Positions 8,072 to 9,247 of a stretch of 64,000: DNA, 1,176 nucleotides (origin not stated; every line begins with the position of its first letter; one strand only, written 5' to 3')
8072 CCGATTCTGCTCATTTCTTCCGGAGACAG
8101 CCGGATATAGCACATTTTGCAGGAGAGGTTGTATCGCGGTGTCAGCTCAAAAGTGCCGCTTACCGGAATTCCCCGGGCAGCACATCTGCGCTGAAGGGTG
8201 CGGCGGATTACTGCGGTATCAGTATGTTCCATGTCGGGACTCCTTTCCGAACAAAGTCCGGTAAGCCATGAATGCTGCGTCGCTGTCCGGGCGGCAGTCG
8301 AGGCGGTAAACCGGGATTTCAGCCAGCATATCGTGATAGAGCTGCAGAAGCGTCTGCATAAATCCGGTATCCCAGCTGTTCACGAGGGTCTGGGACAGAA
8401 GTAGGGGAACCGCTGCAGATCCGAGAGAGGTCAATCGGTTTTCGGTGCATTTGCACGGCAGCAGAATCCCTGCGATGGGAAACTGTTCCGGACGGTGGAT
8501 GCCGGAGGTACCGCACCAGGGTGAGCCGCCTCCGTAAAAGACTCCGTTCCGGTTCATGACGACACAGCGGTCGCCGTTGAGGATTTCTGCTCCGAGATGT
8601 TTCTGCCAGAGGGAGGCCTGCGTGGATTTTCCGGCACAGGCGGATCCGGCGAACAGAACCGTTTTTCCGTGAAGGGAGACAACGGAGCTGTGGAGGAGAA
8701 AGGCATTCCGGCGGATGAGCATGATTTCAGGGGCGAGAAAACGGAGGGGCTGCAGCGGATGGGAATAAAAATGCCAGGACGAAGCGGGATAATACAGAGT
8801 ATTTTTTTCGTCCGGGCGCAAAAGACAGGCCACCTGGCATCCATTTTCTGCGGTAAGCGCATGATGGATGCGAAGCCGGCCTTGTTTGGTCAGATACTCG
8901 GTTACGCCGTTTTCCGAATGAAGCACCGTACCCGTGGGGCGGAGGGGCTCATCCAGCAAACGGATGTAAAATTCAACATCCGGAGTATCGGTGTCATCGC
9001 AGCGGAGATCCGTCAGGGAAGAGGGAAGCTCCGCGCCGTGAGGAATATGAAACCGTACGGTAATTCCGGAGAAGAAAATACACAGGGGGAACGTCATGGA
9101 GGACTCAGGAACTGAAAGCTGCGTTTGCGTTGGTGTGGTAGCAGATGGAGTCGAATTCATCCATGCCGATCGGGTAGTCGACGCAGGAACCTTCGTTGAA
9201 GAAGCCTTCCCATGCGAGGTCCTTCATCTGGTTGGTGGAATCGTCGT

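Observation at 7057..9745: Compact RiPP-like operon: PqqD RRE, 85-aa peptide, HprK-like kinase and radical SAM/SPASM enzyme, with no cyclase, protease or exporter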

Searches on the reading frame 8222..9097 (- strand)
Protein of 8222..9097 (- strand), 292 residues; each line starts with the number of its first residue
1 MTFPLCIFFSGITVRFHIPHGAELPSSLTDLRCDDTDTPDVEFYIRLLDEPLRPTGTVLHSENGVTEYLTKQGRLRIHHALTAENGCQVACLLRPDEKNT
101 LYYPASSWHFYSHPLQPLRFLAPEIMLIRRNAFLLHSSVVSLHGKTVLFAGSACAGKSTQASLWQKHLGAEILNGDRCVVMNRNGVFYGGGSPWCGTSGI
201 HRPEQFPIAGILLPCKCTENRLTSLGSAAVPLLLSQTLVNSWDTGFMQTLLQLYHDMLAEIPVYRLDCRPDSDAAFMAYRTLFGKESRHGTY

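Call 6: search_protein_families(library=pfam, proteins=[window:8222-9097:-], max_evalue=0.1)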
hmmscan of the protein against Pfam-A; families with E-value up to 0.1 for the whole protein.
window:8222-9097:- (292 aa): 0 families

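Call 7: search_protein_families(library=ncbifam, proteins=[window:8222-9097:-], max_evalue=0.1)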
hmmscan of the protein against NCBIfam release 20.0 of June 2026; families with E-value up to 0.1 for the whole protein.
window:8222-9097:- (292 aa): 2 families
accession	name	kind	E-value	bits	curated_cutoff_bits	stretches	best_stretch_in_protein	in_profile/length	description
TIGR04355.1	HprK_rel_B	hypoth_equivalog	0.0065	15.6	200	1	127-182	139-193/351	HprK-related kinase B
TIGR04352.1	HprK_rel_A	equivalog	0.035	13.2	200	1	131-162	95-127/280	HprK-related kinase A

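Call 17: find_related_loci(query=A3, collection=genome_contigs, flank=8000)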
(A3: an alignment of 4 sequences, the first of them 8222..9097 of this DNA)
Query A3 (292 aa) in genome_contigs; peptide patterns used: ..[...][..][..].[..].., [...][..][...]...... (x = any residue, [..] = any of these).
51 stretches matched a pattern; 8 encode a relative of the query (tblastn E <= 1e-3); 8 distinct loci.
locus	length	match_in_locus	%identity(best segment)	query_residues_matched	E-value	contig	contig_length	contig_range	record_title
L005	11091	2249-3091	58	5-285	3e-104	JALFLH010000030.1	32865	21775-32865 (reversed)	MAG: Clostridiales bacterium isolate SUG784 k141_145507, whole genome shotgun sequence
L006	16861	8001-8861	54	5-291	7e-102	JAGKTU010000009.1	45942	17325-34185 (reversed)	MAG: Clostridia bacterium isolate cow5.11 cow5_11_27, whole genome shotgun sequence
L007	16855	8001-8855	53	2-286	2e-98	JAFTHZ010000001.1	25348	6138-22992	MAG: Ruminococcus sp. isolate RGIG3836 Roe_deer_Cecum-1__c55, whole genome shotgun sequence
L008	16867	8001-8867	54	3-291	9e-98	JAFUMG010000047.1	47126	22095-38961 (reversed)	MAG: Oscillospiraceae bacterium isolate RGIG4623 Roe_deer_Rectum-4__c3521, whole genome shotgun sequence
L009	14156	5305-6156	51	3-286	7e-94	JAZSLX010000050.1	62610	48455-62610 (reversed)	MAG: Ruminococcus sp. isolate T1900044556_TS20190022.MAGScoT_cleanbin_000030 SGB_303_k141_3282996, whole genome shotgun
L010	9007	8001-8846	50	4-285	2e-85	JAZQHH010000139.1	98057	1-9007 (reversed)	MAG: Faecousia sp. isolate T1900044627_TS20190093.MAGScoT_cleanbin_000100 SGB_967_k141_2159187, whole genome shotgun seq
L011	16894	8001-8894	43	7-283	1e-79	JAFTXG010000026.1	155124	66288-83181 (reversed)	MAG: Lachnospiraceae bacterium isolate RGIG4233 Roe_deer_Colon-4__c3087, whole genome shotgun sequence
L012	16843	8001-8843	52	5-285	1e-94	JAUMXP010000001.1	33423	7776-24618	MAG: Eubacteriales bacterium isolate S16M_St_3 NODE_194_length_33423_cov_6.166357, whole genome shotgun sequence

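Call 44: search_solved_structures(query=A4, max_evalue=10, show_alignments=2)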
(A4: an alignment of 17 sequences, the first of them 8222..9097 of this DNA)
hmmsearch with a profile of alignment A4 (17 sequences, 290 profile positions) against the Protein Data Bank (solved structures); distinct sequences matched with E-value up to 10: 55.
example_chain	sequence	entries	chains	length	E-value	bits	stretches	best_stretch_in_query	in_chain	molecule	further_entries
7dv5_U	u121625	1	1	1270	0.0016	21.1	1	140-170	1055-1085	Bile salt export pump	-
8pmd_A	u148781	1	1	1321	0.0018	21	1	140-170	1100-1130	Bile salt export pump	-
36cg_U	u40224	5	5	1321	0.0018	21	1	140-170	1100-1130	Bile salt export pump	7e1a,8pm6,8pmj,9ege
9n1y_A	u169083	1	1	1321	0.0018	21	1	140-170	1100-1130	Bile salt export pump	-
6c2u_A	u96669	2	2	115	0.015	18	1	145-169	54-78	phosphate-loop protein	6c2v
4rh7_A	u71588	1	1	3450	0.032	16.9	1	217-276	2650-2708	Green fluorescent protein/Cytoplasmic dynein 2 heavy chain 1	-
2grj_A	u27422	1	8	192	0.054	16.1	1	145-181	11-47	Dephospho-CoA kinase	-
6rla_A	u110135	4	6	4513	0.066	15.8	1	217-276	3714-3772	O6-alkylguanine-DNA alkyltransferase mutant,DYNC2H1 variant protein | Methylated-DNA--protein-cysteine methyltransferase,Cytoplasmic dynein 2 heavy chain 1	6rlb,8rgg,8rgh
6sc2_A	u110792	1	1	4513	0.07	15.8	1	217-276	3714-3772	O6-alkylguanine-DNA alkyltransferase mutant,DYNC2H1 variant protein,O6-alkylguanine-DNA al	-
6sc2_B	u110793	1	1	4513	0.071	15.7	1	217-276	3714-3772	O6-alkylguanine-DNA alkyltransferase mutant,DYNC2H1 variant protein,O6-alkylguanine-DNA al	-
2qmh_A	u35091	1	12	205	0.073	15.7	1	137-188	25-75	HPr kinase/phosphorylase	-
6fn1_A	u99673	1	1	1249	0.075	15.7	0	145-169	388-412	Human-mouse chimeric ABCB1 (ABCBHM)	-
6fn4_A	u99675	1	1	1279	0.08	15.6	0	145-169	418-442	Apo form of Human-mouse chimeric ABCB1 (ABCB1HM) in complex with Antigen binding fragment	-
1jb1_A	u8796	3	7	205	0.081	15.5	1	137-188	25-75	HPRK PROTEIN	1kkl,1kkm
6s7p_A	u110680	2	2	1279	0.11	15.1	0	145-171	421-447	Phosphatidylcholine translocator ABCB4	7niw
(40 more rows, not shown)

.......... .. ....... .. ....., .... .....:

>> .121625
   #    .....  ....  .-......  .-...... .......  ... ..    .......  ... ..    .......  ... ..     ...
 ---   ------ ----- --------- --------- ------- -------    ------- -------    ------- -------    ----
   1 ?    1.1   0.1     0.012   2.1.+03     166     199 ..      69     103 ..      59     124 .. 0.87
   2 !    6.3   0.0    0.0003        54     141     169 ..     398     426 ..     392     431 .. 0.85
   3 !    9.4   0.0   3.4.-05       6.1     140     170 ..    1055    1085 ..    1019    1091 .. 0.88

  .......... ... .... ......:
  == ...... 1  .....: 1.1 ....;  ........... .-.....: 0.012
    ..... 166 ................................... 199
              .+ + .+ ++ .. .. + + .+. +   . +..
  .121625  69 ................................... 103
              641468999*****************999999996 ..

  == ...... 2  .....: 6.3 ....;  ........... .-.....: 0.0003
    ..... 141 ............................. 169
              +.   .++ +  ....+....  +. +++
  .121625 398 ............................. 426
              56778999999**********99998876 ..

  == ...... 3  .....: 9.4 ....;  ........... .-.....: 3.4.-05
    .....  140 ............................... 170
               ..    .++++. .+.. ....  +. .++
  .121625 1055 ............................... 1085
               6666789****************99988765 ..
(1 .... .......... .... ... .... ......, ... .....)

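Call 55: predict_structure(alignment_id=A5)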
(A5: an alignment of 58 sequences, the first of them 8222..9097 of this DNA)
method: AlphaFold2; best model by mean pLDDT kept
length: 292 residues; sequences in the alignment: 58
mean_pLDDT: 90.0   pTM: 0.88
mean pLDDT of the five models: 90.0, 89.7, 88.8, 88.8, 87.6
residues with pLDDT >= 90: 208; 70-90: 63; 50-70: 15; < 50: 6
segments of 3 or more residues with pLDDT < 50: 287-292
pLDDT, mean of each block of 10 residues (from residue 1): 82 90 77 92 93 93 94 93 71 96 86 70 94 97 97 89 97 93 97 82 94 97 97 95 96 98 97 97 69 40
secondary structure, 60 per line:
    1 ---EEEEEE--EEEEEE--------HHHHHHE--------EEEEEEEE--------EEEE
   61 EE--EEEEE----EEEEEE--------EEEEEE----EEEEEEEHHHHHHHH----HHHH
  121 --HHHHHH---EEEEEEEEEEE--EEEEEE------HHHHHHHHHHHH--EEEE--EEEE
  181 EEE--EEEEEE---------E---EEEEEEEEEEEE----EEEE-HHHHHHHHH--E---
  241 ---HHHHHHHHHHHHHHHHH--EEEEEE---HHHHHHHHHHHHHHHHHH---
elements in order: E4-9 E12-17 H26-31 E41-48 E57-62 E65-69 E74-79 E88-93 E98-104 H105-112 H117-120 H123-128 E132-142 E145-150 H157-168 E171-174 E177-183 E186-191 E205-216 E221-224 H226-234 H244-260 E263-268 H272-289

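Call 57: fold_search(model_id=the predicted structure, library=pdb)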
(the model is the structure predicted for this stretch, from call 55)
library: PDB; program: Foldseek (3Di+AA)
matches with E <= 10: 371; with E <= 0.001: 36
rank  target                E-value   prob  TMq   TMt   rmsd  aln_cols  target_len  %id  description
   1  1oen                  1.3e-05  1.00  0.38  0.24  11.0       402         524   11  PHOSPHOENOLPYRUVATE CARBOXYKINASE (released 1996-11-08)
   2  1kkl_B                4.0e-05  1.00  0.30  0.48   6.4       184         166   15  L.casei HprK/P in complex with B.subtilis HPr (released 2002-08-28)
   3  1knx_A                4.0e-05  1.00  0.33  0.32  11.2       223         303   11  HPr kinase/phosphatase from Mycoplasma pneumoniae (released 2002-12-31)
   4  1knx_D                4.3e-05  1.00  0.35  0.33  11.4       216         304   11  HPr kinase/phosphatase from Mycoplasma pneumoniae (released 2002-12-31)
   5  1yvy_B                4.3e-05  1.00  0.46  0.29  10.1       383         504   12  Crystal structure of Anaerobiospirillum succiniciproducens phosphoenolpyruvate carboxykinase (released 2005-07-26)
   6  1kkl_A                5.1e-05  1.00  0.32  0.53   6.3       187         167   16  L.casei HprK/P in complex with B.subtilis HPr (released 2002-08-28)
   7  6asn                  6.5e-05  1.00  0.42  0.27  10.7       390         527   11  E. coli phosphoenolpyruvate carboxykinase K212I F216V mutant bound to methanesulfonate (released 2018-08-29)
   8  1knx_F                7.7e-05  1.00  0.34  0.32  12.2       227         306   11  HPr kinase/phosphatase from Mycoplasma pneumoniae (released 2002-12-31)
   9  1jb1                  8.7e-05  1.00  0.33  0.56   6.0       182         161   15  Lactobacillus casei HprK/P Bound to Phosphate (released 2001-08-08)
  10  9a4u_A                9.2e-05  1.00  0.42  0.27  10.8       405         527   11  Integrative model of PCKA-QOX2 by crosslinking MS and deep learning (released 2024-09-18)
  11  1kkl_C                9.7e-05  1.00  0.32  0.53   6.9       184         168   16  L.casei HprK/P in complex with B.subtilis HPr (released 2002-08-28)
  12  6at3_A                9.7e-05  1.00  0.39  0.24  10.4       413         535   10  E. coli phosphoenolpyruvate carboxykinase Y207F mutant bound to thiosulfate and oxaloacetate (released 2018-08-29)
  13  2qmh_B                1.1e-04  1.00  0.30  0.46   7.1       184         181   17  structure of V267F mutant HprK/P (released 2007-09-18)
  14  1kkm_B                1.2e-04  1.00  0.32  0.50   7.0       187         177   18  L.casei HprK/P in complex with B.subtilis P-Ser-HPr (released 2002-08-28)
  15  1knx_B                1.2e-04  1.00  0.35  0.34  11.8       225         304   11  HPr kinase/phosphatase from Mycoplasma pneumoniae (released 2002-12-31)
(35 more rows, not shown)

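Call 82: search_protein_families(library=pfam, proteins=[window:8222-9097:-], max_evalue=10)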
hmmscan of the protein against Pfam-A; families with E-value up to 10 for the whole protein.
window:8222-9097:- (292 aa): 1 family
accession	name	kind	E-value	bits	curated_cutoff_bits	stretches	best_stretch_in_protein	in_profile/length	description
PF13671.12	AAA_33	-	0.28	11.9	27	1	147-178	2-33/143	AAA domain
